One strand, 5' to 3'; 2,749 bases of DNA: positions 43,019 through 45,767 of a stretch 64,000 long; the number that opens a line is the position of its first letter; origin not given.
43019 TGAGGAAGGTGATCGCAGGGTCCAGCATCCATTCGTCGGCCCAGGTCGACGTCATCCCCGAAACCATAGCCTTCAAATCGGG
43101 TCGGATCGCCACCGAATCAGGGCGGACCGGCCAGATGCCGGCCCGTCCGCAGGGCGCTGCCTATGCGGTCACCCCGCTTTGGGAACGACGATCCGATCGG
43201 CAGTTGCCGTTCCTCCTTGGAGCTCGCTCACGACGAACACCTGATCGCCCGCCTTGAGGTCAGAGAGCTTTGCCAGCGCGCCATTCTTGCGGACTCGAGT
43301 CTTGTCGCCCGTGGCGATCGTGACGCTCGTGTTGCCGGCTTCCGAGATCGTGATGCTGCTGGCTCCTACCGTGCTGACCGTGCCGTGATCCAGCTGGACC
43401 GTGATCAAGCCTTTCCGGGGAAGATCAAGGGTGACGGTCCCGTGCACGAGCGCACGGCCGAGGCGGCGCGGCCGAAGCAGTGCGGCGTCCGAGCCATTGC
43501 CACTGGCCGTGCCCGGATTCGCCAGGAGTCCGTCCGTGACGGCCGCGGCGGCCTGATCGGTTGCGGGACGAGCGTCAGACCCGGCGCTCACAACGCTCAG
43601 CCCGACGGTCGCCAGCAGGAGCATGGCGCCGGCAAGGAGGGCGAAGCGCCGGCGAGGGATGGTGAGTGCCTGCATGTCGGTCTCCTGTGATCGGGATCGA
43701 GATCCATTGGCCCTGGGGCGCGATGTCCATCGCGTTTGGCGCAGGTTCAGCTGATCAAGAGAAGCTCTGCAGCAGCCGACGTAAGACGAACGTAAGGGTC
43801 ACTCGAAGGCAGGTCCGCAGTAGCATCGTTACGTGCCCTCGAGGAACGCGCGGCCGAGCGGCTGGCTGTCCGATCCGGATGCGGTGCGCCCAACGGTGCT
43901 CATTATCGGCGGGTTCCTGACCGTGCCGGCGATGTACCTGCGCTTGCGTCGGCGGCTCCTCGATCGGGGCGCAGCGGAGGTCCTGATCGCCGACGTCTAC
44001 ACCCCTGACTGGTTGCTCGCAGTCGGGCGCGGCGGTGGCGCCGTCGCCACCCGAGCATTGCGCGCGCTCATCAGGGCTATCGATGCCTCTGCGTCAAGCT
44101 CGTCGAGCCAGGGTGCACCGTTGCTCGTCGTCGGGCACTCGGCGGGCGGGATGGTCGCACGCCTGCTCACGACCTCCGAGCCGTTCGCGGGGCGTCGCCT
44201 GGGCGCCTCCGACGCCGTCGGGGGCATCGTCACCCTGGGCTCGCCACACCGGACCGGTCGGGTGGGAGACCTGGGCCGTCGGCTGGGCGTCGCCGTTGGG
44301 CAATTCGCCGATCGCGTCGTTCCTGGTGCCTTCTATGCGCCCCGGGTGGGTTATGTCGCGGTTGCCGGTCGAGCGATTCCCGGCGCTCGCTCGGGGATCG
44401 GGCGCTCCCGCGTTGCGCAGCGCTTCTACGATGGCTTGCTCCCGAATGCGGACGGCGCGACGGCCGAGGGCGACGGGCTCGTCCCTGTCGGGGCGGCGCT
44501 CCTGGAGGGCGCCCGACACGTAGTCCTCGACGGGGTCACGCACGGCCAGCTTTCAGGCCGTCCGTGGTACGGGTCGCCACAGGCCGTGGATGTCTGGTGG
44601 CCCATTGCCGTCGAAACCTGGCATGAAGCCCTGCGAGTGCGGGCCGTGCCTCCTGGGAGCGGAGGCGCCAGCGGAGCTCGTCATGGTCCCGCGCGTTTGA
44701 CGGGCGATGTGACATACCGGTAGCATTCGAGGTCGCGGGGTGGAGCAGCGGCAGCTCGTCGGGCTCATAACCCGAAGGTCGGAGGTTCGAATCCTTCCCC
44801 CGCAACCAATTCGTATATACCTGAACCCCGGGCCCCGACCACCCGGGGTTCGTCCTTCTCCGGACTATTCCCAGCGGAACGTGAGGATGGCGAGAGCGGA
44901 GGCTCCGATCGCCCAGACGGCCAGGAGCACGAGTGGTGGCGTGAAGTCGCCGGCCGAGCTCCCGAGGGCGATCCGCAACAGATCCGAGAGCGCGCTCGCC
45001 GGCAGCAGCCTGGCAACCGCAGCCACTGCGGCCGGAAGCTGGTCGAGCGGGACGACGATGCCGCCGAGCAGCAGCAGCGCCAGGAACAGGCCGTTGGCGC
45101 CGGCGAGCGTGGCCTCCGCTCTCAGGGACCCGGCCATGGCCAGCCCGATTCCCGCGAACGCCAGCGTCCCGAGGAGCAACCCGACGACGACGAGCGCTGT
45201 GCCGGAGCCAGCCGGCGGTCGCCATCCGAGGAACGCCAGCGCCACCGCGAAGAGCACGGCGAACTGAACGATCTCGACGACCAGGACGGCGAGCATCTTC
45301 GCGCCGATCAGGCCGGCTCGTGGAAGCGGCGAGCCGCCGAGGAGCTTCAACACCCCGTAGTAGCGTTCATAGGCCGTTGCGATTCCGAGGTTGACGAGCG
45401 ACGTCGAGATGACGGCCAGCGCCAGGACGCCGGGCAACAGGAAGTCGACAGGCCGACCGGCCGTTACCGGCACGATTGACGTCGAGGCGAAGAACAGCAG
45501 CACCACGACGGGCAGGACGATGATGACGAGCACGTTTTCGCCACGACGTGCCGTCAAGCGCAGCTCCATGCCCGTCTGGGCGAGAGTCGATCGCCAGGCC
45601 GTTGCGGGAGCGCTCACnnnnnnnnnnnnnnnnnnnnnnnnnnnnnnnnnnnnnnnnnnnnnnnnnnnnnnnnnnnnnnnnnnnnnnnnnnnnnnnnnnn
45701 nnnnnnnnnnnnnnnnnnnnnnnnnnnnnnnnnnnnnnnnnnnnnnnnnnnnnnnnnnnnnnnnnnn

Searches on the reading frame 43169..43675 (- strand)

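Call 29: search_protein_families(library=pfam, proteins=[window:43169-43675:-], max_evalue=0.001)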
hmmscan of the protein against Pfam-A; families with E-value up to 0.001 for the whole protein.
window:43169-43675:- (168 aa): 1 family
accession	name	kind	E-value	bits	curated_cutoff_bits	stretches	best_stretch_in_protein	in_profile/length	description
PF18914.6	DUF5666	-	0.00013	22.6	27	1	97-162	1-59/60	Domain of unknown function (DUF5666)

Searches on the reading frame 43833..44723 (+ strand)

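Call 29: search_protein_families(library=pfam, proteins=[window:43833-44723:+], max_evalue=0.001)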
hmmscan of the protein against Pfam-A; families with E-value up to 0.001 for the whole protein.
window:43833-44723:+ (296 aa): 1 family
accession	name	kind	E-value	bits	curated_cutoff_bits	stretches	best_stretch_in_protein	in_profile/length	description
PF07819.20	PGAP1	-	1.6e-07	31.7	24.3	1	76-141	72-131/233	PGAP1-like alpha/beta domain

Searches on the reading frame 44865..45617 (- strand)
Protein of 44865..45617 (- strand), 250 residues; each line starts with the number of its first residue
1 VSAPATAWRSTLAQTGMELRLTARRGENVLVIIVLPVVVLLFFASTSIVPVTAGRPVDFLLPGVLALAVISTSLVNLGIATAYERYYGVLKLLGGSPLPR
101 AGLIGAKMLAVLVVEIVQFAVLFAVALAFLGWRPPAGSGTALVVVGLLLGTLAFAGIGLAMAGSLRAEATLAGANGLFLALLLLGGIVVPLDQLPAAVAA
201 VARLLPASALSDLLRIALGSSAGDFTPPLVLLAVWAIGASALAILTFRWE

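Call 3: search_protein_families(library=pfam, proteins=[window:44865-45617:-], max_evalue=0.1)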
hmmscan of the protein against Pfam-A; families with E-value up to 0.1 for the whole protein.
window:44865-45617:- (250 aa): 2 families
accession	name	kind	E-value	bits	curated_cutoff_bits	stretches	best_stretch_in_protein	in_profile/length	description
PF01061.29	ABC2_membrane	-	6.9e-16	58.8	26.9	1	19-217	11-209/211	ABC-2 type transporter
PF12698.13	ABC2_membrane_3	-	3.8e-12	46.4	31.6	1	58-245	162-347/347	ABC-2 family transporter protein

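Call 48: search_protein_families(library=ncbifam, proteins=[window:44865-45617:-], max_evalue=0.00001)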
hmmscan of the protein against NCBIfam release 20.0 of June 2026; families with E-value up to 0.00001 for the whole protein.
window:44865-45617:- (250 aa): 3 families
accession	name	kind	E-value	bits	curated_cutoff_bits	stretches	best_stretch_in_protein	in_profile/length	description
TIGR00025.1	Mtu_efflux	paralog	2.6e-18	66.4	146.9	1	26-248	5-236/238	ABC transporter efflux protein, DrrB family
TIGR01247.1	drrB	subfamily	1.3e-10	41.4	223.05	1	24-238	8-227/236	daunorubicin resistance ABC transporter membrane protein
TIGR03861.1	phenyl_ABC_PedC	subfamily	1.3e-07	31.5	241.35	1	59-248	61-249/253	alcohol ABC transporter, permease protein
